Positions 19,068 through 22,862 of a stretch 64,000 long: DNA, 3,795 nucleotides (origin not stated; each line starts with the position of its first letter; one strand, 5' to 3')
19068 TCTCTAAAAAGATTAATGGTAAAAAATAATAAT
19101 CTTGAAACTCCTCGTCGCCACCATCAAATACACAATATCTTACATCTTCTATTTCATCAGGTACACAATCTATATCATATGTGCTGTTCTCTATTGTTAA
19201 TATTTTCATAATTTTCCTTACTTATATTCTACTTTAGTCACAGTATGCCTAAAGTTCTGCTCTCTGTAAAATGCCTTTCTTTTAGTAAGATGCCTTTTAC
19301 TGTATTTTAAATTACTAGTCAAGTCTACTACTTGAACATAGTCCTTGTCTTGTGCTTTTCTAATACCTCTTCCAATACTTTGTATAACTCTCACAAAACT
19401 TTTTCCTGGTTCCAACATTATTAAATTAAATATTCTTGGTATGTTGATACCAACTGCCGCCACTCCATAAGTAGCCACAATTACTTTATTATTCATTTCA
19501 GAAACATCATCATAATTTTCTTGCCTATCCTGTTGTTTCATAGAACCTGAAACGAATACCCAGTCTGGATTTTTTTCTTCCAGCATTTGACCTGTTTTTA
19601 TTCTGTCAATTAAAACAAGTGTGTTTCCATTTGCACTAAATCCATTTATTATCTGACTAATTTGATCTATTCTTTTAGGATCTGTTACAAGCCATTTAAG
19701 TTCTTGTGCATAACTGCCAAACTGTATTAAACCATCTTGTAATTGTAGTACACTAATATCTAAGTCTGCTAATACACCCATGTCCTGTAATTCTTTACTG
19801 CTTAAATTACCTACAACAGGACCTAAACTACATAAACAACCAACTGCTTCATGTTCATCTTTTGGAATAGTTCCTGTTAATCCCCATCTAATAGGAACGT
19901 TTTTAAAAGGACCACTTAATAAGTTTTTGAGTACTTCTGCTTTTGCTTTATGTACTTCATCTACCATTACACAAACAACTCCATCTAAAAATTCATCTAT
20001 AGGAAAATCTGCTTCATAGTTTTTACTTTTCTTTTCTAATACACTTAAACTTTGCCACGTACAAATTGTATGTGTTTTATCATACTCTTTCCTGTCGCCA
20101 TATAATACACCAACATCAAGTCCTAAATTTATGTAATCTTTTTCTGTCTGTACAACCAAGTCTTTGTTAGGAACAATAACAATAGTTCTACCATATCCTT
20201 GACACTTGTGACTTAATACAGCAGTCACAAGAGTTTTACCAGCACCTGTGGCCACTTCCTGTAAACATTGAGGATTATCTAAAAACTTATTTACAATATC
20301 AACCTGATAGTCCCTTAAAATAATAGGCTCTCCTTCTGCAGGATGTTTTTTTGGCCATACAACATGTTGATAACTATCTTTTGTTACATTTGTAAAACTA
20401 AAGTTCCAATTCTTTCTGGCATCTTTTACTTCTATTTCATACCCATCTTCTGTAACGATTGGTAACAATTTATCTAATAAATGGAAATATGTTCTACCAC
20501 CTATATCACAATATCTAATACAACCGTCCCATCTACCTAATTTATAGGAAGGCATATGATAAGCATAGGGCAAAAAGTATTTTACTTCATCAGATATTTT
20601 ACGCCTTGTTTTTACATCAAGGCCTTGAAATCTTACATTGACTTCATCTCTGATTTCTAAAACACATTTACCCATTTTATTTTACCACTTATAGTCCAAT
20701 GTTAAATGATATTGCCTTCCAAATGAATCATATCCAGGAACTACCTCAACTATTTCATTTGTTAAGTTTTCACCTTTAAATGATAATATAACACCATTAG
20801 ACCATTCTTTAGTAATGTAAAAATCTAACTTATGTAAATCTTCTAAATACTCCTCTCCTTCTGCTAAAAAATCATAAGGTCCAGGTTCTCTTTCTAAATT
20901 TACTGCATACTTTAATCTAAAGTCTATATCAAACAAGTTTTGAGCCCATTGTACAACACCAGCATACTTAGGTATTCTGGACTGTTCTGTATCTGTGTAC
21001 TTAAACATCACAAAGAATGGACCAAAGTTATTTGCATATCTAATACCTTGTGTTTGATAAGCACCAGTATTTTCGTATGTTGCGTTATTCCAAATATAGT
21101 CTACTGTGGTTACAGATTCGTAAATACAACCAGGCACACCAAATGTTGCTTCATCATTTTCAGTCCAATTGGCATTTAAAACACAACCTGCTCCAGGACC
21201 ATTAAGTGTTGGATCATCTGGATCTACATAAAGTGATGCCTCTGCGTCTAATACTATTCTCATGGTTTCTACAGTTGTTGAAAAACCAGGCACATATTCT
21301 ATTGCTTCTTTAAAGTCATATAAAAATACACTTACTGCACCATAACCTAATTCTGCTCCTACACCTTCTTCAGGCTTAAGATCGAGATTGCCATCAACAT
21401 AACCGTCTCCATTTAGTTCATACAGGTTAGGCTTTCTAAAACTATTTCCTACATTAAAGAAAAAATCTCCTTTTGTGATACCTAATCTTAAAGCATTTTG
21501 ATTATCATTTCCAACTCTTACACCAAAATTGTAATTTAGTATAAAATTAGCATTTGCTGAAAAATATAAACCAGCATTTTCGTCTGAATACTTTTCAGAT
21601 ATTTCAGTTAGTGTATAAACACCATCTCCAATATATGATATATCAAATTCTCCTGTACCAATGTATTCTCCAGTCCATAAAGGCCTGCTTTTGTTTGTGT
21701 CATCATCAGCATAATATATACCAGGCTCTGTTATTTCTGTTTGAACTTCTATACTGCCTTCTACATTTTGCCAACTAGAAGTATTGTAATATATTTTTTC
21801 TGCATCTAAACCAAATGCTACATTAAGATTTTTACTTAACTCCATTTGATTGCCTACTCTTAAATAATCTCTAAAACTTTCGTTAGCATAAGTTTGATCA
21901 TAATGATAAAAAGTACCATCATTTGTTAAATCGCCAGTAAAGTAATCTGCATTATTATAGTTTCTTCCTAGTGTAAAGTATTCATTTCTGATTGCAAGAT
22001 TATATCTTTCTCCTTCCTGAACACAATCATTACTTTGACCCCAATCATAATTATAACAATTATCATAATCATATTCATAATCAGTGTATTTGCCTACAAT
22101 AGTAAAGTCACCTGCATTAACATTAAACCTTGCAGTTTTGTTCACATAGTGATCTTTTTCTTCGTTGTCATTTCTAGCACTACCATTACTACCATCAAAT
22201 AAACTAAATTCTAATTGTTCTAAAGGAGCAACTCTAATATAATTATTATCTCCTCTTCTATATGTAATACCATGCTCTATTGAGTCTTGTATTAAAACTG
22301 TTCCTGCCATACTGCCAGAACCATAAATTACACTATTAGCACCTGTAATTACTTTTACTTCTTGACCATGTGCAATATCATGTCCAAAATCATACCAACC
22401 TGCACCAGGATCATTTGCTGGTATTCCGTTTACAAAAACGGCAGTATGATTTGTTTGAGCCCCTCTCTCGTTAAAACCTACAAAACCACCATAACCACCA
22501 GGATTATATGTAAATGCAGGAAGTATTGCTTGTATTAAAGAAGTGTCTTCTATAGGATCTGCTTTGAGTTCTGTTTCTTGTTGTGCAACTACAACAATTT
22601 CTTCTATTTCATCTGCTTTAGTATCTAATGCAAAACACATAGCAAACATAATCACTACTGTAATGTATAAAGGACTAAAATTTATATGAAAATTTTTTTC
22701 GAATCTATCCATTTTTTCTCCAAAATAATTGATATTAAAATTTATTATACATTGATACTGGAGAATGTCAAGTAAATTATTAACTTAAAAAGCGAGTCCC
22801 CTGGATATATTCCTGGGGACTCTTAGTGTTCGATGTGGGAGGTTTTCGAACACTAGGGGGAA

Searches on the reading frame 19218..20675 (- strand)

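Call 12: search_protein_families(library=pfam, proteins=[window:19218-20675:-], max_evalue=0.001)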
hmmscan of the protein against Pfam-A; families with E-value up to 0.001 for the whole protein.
window:19218-20675:- (485 aa): 3 families
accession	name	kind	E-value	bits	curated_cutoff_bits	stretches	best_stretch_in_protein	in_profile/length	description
PF04851.21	ResIII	-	5.6e-17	62.6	22.5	1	119-271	3-163/164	Type III restriction enzyme, res subunit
PF00271.37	Helicase_C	-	3.7e-12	46.9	23.5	1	337-440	4-109/110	Helicase conserved C-terminal domain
PF00270.35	DEAD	-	6.8e-09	36.1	26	1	122-271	2-161/167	DEAD/DEAH box helicase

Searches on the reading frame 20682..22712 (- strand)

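Call 12: search_protein_families(library=pfam, proteins=[window:20682-22712:-], max_evalue=0.001)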
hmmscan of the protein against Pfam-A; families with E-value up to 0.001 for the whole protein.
window:20682-22712:- (676 aa): 1 family
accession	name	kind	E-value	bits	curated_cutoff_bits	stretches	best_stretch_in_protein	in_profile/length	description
PF07715.20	Plug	-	1.2e-09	39.1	23.9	1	49-138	17-107/107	TonB-dependent Receptor Plug Domain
